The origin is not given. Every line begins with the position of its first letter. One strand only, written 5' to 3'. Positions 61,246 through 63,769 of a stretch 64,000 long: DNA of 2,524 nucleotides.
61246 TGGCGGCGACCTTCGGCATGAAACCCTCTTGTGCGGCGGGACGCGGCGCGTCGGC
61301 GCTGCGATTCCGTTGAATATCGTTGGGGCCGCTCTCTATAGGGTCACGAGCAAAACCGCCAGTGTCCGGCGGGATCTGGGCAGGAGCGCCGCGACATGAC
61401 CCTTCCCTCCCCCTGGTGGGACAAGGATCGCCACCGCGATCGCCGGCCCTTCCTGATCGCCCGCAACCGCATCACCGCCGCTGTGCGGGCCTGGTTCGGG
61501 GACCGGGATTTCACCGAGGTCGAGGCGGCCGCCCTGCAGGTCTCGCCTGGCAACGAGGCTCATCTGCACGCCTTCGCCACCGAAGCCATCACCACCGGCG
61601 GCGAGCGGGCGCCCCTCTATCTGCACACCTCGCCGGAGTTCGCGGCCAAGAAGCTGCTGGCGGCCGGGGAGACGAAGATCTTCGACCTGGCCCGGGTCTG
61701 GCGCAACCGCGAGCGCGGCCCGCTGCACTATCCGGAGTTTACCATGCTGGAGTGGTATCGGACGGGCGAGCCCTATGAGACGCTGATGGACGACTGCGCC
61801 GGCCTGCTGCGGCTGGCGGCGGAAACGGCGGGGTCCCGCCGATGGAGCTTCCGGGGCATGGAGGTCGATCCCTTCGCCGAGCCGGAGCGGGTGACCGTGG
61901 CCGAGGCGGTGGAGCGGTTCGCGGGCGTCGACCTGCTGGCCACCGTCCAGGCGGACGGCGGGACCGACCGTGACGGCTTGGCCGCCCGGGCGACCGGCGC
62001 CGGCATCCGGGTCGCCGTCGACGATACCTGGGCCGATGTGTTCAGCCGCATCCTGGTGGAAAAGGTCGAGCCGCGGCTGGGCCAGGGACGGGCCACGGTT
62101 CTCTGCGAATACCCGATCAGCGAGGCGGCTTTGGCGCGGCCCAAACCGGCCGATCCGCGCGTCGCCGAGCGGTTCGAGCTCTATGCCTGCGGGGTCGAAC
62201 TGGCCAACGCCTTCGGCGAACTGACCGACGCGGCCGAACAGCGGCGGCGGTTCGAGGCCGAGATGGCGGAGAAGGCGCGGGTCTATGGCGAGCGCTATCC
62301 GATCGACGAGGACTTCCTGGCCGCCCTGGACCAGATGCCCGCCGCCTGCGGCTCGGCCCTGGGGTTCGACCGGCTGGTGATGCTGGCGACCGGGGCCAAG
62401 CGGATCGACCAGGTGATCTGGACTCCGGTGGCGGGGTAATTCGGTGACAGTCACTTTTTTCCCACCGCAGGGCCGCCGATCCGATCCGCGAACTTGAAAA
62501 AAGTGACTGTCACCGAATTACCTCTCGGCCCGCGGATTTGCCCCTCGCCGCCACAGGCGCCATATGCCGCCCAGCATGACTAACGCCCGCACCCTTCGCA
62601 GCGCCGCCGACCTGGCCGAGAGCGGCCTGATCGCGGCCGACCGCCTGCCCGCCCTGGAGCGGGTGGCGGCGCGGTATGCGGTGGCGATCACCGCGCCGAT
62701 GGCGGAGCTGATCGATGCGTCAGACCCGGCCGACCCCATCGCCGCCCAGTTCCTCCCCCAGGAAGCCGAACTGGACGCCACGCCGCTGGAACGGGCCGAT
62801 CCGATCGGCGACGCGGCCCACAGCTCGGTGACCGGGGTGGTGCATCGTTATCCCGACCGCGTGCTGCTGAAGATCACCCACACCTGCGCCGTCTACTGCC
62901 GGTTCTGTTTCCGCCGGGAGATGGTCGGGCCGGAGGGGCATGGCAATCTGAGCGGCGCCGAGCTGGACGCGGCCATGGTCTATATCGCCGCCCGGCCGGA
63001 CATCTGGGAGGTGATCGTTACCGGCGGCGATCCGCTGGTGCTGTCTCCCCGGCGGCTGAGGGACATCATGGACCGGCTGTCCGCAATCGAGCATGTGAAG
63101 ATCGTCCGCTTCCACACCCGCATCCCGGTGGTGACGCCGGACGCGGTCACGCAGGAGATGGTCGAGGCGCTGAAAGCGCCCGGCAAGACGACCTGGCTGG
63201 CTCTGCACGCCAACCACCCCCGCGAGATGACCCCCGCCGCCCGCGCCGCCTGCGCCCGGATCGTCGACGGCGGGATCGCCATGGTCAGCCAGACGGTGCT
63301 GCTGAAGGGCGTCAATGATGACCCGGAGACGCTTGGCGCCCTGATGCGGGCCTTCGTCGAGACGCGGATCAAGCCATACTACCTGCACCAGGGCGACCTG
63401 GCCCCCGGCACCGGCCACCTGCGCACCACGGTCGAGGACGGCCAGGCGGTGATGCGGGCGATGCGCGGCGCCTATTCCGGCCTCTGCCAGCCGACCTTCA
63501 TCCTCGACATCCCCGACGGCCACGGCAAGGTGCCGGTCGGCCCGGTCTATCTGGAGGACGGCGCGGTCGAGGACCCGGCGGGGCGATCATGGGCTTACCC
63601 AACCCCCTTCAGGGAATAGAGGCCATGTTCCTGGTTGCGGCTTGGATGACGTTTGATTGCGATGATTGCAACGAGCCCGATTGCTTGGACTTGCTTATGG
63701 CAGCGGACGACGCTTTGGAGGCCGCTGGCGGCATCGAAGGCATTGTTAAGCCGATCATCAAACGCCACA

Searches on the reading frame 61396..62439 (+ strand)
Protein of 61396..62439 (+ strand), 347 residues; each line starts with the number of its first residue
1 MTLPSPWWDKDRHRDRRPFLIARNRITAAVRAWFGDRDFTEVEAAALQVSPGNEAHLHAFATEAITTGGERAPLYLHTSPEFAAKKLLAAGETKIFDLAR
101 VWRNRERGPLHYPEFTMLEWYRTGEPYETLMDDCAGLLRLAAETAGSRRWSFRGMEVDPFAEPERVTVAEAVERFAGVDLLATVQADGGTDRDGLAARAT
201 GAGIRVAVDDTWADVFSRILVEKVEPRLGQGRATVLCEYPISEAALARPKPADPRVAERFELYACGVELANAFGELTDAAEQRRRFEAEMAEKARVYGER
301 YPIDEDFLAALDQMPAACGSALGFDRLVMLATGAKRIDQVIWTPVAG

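Call 10: search_protein_families(library=pfam, proteins=[window:61396-62439:+], max_evalue=0.001)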
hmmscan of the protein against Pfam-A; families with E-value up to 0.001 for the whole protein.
window:61396-62439:+ (347 aa): 1 family
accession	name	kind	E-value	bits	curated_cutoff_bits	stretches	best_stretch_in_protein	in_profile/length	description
PF00152.25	tRNA-synt_2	-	2.8e-38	132.2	25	1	12-344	14-305/308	tRNA synthetases class II (D, K and N)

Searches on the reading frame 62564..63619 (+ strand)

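Call 10: search_protein_families(library=pfam, proteins=[window:62564-63619:+], max_evalue=0.001)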
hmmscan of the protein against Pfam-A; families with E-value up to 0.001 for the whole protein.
window:62564-63619:+ (351 aa): 2 families
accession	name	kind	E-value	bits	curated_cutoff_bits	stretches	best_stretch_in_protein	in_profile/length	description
PF04055.27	Radical_SAM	-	8.6e-11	42.7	29.5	1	103-254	2-158/166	Radical SAM superfamily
PF12544.13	LAM_C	-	2.8e-05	24.7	26.7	1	299-330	3-34/127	Lysine-2,3-aminomutase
